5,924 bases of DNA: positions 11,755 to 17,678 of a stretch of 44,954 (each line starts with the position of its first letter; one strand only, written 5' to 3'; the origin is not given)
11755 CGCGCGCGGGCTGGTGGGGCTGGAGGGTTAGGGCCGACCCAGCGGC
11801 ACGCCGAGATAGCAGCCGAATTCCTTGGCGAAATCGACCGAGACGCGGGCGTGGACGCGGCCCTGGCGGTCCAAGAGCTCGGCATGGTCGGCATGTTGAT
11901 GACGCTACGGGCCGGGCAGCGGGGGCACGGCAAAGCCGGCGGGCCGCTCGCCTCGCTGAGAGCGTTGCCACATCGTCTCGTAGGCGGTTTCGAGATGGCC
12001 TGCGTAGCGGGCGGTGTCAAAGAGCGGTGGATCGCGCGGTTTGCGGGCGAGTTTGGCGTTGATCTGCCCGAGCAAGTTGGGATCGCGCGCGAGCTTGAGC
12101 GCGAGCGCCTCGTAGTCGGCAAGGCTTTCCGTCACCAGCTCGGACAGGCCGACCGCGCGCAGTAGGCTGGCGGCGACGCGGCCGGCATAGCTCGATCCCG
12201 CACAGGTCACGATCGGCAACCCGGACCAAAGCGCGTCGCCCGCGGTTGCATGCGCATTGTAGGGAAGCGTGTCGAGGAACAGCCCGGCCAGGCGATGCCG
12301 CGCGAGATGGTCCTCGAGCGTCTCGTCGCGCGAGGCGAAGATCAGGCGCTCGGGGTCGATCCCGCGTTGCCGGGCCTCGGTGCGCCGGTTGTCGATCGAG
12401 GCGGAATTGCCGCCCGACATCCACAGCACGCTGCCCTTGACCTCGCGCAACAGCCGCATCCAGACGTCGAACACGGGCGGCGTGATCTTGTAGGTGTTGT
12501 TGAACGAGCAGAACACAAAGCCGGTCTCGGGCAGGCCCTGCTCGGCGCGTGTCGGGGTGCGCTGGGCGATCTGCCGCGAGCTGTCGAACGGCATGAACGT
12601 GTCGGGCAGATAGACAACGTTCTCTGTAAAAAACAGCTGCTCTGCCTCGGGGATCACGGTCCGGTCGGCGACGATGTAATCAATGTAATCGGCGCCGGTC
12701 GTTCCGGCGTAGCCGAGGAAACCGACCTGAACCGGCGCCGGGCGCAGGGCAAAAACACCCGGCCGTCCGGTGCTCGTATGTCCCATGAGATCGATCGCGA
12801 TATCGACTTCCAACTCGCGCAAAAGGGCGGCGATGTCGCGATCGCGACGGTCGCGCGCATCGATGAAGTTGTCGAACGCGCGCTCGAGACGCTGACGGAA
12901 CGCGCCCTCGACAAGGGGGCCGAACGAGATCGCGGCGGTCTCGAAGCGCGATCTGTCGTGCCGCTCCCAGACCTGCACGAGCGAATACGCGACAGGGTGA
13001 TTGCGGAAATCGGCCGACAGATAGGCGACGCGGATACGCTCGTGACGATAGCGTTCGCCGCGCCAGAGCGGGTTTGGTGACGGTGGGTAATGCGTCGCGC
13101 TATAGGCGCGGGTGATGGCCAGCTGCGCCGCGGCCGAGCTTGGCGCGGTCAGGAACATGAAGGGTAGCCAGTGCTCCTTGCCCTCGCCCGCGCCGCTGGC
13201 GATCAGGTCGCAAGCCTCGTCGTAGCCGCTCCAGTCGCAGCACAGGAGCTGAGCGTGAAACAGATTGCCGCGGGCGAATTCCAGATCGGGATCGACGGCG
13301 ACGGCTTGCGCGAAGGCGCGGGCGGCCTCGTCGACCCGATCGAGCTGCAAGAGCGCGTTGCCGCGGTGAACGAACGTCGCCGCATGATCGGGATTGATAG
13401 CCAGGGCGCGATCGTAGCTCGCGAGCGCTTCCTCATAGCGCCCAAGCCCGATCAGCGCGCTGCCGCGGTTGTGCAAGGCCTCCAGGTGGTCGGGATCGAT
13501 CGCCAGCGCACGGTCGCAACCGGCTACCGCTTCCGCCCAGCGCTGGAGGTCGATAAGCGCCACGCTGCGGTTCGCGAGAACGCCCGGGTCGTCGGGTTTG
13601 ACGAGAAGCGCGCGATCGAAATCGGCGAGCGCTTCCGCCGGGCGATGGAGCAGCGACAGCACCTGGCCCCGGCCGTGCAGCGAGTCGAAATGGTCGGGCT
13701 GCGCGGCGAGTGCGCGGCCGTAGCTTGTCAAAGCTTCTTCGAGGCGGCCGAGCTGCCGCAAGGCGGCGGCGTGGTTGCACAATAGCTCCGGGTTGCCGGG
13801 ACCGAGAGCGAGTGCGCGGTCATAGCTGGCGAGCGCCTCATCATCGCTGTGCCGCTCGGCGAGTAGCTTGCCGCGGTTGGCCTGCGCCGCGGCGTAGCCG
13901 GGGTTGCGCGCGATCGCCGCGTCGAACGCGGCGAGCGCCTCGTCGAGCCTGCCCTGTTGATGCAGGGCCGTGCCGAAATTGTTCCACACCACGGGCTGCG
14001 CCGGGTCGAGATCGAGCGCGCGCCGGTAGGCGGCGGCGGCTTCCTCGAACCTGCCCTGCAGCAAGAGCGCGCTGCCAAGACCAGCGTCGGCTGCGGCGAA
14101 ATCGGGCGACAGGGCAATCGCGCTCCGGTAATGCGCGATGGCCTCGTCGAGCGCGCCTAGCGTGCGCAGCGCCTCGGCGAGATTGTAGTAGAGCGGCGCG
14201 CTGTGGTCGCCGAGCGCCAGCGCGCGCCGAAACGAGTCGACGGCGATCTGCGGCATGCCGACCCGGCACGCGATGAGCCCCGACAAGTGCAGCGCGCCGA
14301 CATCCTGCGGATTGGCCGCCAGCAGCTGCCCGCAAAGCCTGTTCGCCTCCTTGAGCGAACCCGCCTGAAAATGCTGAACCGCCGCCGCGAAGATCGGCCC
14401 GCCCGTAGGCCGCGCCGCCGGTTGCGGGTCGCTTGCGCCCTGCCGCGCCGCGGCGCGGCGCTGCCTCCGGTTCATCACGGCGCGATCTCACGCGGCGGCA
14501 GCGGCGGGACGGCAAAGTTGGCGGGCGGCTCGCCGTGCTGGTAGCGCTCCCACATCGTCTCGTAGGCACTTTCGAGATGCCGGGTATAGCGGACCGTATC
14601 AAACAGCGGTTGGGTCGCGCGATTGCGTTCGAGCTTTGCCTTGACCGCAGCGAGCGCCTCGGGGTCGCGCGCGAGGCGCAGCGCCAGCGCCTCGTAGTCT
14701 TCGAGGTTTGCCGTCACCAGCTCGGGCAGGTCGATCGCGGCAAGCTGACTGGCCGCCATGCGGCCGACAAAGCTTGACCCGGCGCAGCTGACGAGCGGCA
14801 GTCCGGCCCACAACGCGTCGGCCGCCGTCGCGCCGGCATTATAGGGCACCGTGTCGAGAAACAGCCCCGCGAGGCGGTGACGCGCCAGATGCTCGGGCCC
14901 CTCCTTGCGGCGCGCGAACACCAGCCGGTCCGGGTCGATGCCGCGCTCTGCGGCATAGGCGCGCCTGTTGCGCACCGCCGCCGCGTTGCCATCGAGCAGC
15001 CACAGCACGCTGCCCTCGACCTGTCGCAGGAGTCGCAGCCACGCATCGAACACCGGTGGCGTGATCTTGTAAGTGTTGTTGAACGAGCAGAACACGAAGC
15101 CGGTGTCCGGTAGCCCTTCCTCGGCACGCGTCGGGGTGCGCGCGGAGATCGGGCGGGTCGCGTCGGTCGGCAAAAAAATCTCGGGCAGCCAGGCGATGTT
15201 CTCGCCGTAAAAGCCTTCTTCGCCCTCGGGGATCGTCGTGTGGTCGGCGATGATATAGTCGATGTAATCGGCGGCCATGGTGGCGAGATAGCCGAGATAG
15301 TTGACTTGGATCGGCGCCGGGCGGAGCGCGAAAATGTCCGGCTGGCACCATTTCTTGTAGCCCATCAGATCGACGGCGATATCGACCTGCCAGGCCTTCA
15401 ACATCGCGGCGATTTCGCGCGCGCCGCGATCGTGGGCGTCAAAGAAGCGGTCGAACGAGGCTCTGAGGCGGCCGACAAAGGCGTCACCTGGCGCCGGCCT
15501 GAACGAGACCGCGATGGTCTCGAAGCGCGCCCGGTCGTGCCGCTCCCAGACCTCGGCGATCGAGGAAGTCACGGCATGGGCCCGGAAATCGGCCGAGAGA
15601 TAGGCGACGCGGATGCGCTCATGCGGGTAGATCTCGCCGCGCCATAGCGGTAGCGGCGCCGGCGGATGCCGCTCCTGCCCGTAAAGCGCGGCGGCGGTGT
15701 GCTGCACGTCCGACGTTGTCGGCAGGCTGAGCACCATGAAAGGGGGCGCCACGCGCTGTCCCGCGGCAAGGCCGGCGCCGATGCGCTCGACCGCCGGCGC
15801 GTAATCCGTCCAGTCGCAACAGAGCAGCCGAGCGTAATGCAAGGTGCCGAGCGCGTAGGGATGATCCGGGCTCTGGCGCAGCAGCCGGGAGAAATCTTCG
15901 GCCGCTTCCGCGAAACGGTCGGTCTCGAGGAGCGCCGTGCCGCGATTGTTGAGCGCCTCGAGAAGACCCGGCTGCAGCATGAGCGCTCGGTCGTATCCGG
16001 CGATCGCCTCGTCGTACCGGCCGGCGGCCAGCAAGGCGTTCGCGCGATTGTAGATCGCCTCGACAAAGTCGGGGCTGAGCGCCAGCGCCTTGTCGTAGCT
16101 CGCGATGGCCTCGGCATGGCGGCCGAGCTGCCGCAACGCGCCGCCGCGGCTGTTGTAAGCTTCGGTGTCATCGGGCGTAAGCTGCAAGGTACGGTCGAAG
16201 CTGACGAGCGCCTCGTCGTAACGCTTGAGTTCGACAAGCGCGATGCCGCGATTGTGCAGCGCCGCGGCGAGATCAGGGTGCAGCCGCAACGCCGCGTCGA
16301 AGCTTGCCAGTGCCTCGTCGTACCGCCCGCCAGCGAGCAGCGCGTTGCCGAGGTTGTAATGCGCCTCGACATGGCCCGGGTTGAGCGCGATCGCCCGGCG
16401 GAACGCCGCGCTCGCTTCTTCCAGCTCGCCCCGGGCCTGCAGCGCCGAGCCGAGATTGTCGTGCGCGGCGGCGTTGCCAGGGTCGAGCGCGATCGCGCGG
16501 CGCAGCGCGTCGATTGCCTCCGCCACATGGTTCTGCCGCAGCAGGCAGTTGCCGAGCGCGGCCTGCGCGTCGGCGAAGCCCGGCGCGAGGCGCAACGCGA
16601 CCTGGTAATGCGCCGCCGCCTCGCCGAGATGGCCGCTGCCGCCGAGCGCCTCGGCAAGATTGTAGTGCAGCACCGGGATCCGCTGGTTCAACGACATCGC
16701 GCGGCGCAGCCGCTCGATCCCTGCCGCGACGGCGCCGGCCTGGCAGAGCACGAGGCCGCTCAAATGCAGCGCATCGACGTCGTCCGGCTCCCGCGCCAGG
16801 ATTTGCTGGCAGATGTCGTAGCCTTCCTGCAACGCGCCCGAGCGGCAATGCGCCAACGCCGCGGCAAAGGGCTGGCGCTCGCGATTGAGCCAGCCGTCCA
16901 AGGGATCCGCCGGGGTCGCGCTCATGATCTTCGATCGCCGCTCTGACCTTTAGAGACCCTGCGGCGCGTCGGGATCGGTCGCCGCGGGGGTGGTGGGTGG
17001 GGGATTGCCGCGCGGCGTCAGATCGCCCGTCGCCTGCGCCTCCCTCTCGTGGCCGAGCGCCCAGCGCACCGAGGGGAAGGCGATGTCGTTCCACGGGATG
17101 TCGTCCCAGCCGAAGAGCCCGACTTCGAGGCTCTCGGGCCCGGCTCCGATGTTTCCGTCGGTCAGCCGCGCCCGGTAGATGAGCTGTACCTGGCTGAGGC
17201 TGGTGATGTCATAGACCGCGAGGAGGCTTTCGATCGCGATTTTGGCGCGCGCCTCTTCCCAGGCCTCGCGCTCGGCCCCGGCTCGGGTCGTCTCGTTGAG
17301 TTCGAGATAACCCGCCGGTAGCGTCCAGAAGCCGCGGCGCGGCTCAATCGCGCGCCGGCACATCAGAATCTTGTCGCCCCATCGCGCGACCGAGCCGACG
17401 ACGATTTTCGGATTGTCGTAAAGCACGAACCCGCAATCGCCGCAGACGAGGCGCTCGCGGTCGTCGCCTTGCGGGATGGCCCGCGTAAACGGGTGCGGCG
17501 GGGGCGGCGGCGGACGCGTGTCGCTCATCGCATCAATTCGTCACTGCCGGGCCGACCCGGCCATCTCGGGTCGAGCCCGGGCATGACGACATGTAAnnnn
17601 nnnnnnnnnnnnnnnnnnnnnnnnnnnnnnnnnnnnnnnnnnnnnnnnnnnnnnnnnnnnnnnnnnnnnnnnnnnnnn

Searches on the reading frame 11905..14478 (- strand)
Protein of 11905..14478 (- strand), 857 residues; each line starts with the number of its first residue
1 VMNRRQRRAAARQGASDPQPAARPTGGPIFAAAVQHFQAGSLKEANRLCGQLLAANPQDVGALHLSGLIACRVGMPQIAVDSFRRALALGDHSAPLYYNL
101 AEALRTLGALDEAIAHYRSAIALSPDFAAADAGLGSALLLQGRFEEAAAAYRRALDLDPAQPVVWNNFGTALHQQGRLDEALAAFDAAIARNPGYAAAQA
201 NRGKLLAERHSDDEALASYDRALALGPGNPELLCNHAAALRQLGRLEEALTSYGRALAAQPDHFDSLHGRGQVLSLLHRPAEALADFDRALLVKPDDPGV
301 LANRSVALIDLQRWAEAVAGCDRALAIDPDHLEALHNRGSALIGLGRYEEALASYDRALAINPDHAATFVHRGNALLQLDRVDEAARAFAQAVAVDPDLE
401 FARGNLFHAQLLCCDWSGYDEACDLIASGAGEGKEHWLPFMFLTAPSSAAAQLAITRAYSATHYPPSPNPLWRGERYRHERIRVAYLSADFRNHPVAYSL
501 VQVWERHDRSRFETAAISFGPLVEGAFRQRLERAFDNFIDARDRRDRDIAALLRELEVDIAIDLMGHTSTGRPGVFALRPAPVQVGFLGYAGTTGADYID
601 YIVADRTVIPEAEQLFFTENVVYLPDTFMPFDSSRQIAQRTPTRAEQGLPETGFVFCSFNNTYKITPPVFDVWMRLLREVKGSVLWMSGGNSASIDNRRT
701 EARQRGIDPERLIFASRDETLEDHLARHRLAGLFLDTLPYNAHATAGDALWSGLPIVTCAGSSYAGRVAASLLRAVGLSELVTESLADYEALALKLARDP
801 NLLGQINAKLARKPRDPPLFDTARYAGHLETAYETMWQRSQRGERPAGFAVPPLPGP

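Call 27: search_protein_families(library=pfam, proteins=[window:11905-14478:-], max_evalue=0.00001)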
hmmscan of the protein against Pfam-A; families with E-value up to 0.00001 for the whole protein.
window:11905-14478:- (857 aa): 20 families
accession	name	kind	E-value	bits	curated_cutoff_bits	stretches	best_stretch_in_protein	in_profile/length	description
PF13844.12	Glyco_transf_41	-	3.9e-74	250.3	25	2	642-828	357-542/543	Glycosyl transferase family 41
PF00515.34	TPR_1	-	9.8e-60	196.5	27.8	3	333-365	2-34/34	Tetratricopeptide repeat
PF07719.23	TPR_2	-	1.5e-58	190.5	27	1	333-365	2-34/34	Tetratricopeptide repeat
PF13414.12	TPR_11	-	2.1e-49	165.4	26.8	4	135-176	1-42/42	TPR repeat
PF13181.12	TPR_8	-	3.7e-42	139.3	25.7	1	333-365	2-34/34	Tetratricopeptide repeat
PF13431.12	TPR_17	-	8.4e-40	132.2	24.4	0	150-182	1-33/34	Tetratricopeptide repeat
PF13432.12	TPR_16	-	2.3e-38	130.7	32.7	4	98-162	1-65/65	Tetratricopeptide repeat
PF13428.12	TPR_14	-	2.6e-36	120.7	23.5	0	132-168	5-41/44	Tetratricopeptide repeat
PF14559.12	TPR_19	-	3.9e-34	117.2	25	3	138-200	1-63/68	Tetratricopeptide repeat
PF13424.12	TPR_12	-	2.9e-31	107.9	30.1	4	332-396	3-75/77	Tetratricopeptide repeat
PF13371.12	TPR_9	-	5.1e-26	90.9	35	2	309-365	6-62/73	Tetratricopeptide repeat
PF13176.12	TPR_7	-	4.7e-22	76.6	27.9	0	133-160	4-33/36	Tetratricopeptide repeat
PF12895.13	ANAPC3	-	4.9e-18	65.6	27.2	0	312-389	3-79/82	Anaphase-promoting complex, cyclosome, subunit 3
PF13374.12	TPR_10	-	2.4e-13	50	27.5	0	332-361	2-31/42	Tetratricopeptide repeat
PF23914.1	TPR_CcmH_CycH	-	3.4e-13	50.2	42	0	53-152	43-145/158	Cytochrome c-type biogenesis protein H TPR domain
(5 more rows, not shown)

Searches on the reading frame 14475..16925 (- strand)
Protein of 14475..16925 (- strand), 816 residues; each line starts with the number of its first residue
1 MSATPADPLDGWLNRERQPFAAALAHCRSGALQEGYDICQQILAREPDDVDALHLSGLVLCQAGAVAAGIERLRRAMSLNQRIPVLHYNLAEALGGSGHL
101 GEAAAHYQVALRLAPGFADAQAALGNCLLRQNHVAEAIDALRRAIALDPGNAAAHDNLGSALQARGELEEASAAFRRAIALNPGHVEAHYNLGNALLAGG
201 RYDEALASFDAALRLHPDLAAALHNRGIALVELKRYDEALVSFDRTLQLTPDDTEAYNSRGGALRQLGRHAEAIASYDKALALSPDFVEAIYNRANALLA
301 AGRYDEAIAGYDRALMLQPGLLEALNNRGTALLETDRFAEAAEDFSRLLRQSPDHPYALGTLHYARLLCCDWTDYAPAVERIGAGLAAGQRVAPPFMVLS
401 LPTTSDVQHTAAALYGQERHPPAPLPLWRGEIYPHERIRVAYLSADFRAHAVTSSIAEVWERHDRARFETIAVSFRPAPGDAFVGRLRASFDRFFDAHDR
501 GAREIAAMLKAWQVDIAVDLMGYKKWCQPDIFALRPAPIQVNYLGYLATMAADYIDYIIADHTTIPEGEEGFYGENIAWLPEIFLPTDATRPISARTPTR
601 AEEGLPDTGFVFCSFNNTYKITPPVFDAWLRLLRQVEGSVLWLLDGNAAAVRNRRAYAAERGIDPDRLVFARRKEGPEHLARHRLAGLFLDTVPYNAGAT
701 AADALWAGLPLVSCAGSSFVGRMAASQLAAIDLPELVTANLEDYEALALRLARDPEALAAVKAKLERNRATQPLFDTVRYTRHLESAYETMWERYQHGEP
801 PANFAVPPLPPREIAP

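Call 27: search_protein_families(library=pfam, proteins=[window:14475-16925:-], max_evalue=0.00001)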
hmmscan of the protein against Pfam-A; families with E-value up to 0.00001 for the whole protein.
window:14475-16925:- (816 aa): 20 families
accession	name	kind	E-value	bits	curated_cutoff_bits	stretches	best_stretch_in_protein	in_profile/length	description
PF13844.12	Glyco_transf_41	-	1.8e-73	248.1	25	2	598-784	357-543/543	Glycosyl transferase family 41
PF07719.23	TPR_2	-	8.3e-58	188.2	27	5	187-218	2-33/34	Tetratricopeptide repeat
PF00515.34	TPR_1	-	2.5e-55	182.6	27.8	3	187-218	2-33/34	Tetratricopeptide repeat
PF13414.12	TPR_11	-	1.1e-51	172.7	26.8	4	263-302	3-42/42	TPR repeat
PF13431.12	TPR_17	-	3.4e-44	145.9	24.4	2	174-206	1-33/34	Tetratricopeptide repeat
PF13432.12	TPR_16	-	3.7e-38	130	32.7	4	158-218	3-63/65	Tetratricopeptide repeat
PF13181.12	TPR_8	-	1.1e-37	125.3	25.7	0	255-286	2-33/34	Tetratricopeptide repeat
PF14559.12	TPR_19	-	4.5e-33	113.8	25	4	265-319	2-56/68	Tetratricopeptide repeat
PF13428.12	TPR_14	-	1.3e-31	106.2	23.5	0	153-194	2-43/44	Tetratricopeptide repeat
PF13424.12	TPR_12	-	7.8e-25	87.3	30.1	1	188-249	5-74/77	Tetratricopeptide repeat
PF13371.12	TPR_9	-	1.9e-24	85.9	35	2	298-356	5-63/73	Tetratricopeptide repeat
PF13176.12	TPR_7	-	3e-21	74.1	27.9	0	188-218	1-31/36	Tetratricopeptide repeat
PF13174.12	TPR_6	-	3e-17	62.5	26.3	0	187-218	1-32/33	Tetratricopeptide repeat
PF12895.13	ANAPC3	-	1.3e-16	61.1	27.2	0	234-312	3-80/82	Anaphase-promoting complex, cyclosome, subunit 3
PF23914.1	TPR_CcmH_CycH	-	3.7e-15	56.5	42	0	123-217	55-152/158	Cytochrome c-type biogenesis protein H TPR domain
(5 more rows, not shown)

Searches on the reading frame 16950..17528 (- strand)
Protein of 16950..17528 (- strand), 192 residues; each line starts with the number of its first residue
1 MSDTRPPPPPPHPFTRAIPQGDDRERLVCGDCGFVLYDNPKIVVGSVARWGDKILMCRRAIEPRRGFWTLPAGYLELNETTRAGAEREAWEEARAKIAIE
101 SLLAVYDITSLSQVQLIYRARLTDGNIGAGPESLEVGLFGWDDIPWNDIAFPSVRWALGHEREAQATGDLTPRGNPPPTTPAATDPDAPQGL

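Call 27: search_protein_families(library=pfam, proteins=[window:16950-17528:-], max_evalue=0.00001)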
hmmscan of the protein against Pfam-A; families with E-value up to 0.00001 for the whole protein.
window:16950-17528:- (192 aa): 2 families
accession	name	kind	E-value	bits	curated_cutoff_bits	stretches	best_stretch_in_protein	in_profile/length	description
PF00293.34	NUDIX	-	4.1e-09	37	21.1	1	43-144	5-118/134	NUDIX domain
PF14803.11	Zn_ribbon_Nudix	-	1e-08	35.4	25.6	1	12-37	8-33/34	Nudix N-terminal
